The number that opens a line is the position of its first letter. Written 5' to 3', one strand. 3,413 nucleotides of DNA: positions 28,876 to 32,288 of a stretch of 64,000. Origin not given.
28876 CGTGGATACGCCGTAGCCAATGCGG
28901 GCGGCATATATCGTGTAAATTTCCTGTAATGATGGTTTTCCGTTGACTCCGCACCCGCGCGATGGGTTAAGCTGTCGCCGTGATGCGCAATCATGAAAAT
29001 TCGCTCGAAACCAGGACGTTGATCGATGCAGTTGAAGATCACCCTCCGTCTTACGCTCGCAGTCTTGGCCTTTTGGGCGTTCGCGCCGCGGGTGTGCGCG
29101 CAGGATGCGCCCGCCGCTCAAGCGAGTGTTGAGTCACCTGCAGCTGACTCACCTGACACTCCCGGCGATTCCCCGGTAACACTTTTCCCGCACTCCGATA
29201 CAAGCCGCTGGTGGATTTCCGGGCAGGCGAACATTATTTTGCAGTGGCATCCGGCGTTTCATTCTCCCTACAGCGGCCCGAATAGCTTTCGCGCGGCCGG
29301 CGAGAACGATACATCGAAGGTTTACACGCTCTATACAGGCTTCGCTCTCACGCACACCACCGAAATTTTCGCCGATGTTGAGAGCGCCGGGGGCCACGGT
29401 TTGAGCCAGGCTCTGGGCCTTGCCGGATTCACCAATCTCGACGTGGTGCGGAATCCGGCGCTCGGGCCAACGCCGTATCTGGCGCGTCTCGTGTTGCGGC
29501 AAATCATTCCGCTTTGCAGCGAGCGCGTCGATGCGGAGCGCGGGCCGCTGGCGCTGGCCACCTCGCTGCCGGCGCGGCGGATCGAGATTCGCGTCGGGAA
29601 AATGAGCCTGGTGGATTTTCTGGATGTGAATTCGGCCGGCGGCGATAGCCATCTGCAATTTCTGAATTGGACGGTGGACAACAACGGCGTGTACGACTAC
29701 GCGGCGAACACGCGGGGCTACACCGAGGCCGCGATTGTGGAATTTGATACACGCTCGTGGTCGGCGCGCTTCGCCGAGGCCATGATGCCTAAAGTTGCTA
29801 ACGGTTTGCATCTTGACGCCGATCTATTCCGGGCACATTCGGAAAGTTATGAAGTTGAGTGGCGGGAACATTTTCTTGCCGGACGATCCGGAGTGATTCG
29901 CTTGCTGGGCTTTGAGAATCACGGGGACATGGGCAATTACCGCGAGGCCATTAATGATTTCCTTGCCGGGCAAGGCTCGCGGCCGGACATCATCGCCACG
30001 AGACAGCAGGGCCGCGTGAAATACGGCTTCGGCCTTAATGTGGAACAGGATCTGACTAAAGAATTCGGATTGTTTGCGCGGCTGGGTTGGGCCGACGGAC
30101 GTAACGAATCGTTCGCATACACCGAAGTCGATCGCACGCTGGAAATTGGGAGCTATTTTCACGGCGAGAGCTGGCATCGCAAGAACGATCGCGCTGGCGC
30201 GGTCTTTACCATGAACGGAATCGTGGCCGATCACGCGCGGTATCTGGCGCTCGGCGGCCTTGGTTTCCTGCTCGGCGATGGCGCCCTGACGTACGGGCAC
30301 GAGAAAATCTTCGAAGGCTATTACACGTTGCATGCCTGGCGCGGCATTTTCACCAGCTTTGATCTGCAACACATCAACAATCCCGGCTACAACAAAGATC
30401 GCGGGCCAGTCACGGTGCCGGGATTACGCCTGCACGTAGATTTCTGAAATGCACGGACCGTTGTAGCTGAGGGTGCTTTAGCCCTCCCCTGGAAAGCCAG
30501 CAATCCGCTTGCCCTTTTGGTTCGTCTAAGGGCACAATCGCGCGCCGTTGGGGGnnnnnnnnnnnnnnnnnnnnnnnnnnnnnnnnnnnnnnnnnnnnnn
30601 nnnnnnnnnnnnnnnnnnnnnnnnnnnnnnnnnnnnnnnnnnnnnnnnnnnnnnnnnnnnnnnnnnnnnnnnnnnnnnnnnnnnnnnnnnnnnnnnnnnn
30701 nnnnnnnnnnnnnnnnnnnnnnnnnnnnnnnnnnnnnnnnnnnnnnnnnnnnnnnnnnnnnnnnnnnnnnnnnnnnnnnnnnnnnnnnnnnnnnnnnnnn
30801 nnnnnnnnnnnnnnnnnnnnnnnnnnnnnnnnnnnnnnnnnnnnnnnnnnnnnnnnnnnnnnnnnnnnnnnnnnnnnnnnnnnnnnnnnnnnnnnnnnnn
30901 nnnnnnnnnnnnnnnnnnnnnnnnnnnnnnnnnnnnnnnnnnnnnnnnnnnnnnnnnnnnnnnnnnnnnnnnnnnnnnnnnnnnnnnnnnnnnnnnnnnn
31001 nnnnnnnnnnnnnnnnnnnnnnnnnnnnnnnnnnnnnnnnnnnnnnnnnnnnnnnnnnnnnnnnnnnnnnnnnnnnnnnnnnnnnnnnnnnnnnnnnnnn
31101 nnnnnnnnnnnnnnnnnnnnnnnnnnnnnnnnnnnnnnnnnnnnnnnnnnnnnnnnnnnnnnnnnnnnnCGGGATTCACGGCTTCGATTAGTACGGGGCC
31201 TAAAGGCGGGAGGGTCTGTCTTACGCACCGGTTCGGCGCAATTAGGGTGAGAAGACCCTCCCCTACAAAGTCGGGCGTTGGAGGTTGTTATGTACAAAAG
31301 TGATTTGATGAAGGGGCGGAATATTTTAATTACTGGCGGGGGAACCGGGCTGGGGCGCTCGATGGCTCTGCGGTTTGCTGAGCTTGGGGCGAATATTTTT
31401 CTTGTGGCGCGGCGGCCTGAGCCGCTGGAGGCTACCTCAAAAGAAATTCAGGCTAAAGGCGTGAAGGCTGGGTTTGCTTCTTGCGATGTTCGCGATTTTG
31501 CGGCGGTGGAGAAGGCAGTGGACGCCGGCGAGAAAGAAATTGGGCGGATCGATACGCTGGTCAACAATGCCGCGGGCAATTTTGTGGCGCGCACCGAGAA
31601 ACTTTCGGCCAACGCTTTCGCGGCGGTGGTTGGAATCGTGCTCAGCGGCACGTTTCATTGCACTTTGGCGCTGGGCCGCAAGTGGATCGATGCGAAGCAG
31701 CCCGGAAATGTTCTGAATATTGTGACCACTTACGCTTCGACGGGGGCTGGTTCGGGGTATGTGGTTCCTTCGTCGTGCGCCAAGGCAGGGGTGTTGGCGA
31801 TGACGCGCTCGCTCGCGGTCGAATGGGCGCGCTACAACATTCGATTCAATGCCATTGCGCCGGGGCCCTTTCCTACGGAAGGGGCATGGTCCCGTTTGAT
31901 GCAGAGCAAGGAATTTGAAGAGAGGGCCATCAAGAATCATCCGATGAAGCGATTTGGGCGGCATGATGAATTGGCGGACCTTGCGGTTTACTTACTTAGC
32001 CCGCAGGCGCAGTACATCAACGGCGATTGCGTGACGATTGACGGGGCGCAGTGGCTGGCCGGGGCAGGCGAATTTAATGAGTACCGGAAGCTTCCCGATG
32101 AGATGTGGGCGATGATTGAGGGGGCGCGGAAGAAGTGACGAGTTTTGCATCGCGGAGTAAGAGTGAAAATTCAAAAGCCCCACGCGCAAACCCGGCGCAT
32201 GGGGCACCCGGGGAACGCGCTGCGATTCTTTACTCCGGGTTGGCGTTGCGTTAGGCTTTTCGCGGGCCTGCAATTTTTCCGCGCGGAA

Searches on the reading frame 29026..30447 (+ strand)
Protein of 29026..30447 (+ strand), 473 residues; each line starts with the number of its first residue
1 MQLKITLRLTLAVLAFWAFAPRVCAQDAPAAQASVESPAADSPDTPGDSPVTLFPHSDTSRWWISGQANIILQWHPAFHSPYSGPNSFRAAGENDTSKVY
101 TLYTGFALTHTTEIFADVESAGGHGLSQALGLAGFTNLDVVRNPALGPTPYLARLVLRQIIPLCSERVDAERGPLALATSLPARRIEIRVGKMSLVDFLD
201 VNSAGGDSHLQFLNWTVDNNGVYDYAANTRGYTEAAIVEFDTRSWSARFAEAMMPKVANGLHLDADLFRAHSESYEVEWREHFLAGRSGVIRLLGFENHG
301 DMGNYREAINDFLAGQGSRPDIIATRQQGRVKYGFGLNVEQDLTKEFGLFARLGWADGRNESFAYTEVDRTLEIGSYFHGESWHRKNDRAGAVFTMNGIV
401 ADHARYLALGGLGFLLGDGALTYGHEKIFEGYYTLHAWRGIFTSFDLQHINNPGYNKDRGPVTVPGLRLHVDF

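Call 8: search_protein_families(library=pfam, proteins=[window:29026-30447:+], max_evalue=0.01)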
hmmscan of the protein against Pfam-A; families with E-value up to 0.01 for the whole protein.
window:29026-30447:+ (473 aa): 1 family
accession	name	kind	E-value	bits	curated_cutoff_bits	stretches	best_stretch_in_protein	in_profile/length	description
PF04966.18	OprB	-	1.6e-27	97.3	22.9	1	99-473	15-372/372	Carbohydrate-selective porin, OprB family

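Call 14: find_encoding_contigs(protein=window:29026-30447:+, flank=10000, max_places=10)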
Protein window:29026-30447:+ (473 aa): no gene with exactly this product is on record in the collection.

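Call 77: search_protein_families(library=padloc, proteins=[window:29026-30447:+], max_evalue=0.01)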
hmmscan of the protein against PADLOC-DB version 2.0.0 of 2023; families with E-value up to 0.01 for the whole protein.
window:29026-30447:+ (473 aa): 0 families

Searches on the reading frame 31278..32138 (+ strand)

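Call 8: search_protein_families(library=pfam, proteins=[window:31278-32138:+], max_evalue=0.01)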
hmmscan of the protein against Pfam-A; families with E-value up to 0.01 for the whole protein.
window:31278-32138:+ (286 aa): 4 families
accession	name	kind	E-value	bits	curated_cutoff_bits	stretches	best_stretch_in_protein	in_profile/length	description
PF13561.12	adh_short_C2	-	1.8e-48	165.6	27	1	23-256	6-233/236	Enoyl-(Acyl carrier protein) reductase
PF00106.31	adh_short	-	3.6e-43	147.8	26.6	1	15-204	2-188/195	short chain dehydrogenase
PF08659.16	KR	-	1.9e-10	41.4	22.6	1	16-125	3-116/180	KR domain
PF01370.27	Epimerase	-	0.0059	16.5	20.9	1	16-116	1-90/240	NAD dependent epimerase/dehydratase family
